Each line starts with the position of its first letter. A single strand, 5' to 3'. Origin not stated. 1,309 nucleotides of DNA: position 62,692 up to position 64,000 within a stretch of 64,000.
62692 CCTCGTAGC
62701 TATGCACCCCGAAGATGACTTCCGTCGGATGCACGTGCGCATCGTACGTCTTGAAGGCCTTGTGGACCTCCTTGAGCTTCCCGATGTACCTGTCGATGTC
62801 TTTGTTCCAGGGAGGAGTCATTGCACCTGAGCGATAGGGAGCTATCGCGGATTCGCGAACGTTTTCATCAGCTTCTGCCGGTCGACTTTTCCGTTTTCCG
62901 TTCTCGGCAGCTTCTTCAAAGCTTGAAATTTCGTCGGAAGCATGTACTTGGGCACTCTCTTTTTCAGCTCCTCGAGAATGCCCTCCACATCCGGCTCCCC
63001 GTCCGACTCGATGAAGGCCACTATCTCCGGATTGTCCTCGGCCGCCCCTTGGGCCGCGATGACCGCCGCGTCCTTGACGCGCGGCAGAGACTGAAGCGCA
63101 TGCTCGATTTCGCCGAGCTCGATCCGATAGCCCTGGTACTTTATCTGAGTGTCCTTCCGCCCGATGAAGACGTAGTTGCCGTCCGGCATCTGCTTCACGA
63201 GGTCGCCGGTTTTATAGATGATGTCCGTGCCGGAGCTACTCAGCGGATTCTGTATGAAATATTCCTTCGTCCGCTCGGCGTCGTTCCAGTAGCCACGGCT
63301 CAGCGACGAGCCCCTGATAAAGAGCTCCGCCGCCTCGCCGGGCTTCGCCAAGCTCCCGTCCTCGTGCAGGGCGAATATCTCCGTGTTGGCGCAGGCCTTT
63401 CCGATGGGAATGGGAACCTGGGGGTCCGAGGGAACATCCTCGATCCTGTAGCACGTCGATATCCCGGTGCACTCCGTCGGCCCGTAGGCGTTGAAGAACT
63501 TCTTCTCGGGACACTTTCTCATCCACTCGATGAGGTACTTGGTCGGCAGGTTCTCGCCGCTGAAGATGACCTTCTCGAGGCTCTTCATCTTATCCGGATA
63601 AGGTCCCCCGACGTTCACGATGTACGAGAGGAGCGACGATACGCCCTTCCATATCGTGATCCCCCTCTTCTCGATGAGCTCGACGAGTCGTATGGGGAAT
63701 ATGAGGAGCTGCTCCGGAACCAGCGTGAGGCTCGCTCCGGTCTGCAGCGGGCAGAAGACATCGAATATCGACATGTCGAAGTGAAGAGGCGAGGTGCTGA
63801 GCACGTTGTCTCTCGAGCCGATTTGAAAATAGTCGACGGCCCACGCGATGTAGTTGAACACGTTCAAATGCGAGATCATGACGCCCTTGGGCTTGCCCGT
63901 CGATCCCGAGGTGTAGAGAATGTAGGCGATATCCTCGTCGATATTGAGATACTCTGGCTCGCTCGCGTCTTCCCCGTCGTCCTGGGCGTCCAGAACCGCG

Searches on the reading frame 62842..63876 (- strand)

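Call 73: search_protein_families(library=pfam, proteins=[window:62842-63876:-], max_evalue=0.001)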
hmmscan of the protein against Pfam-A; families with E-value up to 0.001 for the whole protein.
window:62842-63876:- (344 aa): 2 families
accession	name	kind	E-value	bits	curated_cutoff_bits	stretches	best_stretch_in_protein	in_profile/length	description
PF00501.34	AMP-binding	-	2.1e-35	122.7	29.9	1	1-197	182-384/384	AMP-binding enzyme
PF13193.12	AMP-binding_C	-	6.6e-10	40.2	24.5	1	256-330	1-76/76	AMP-binding enzyme C-terminal domain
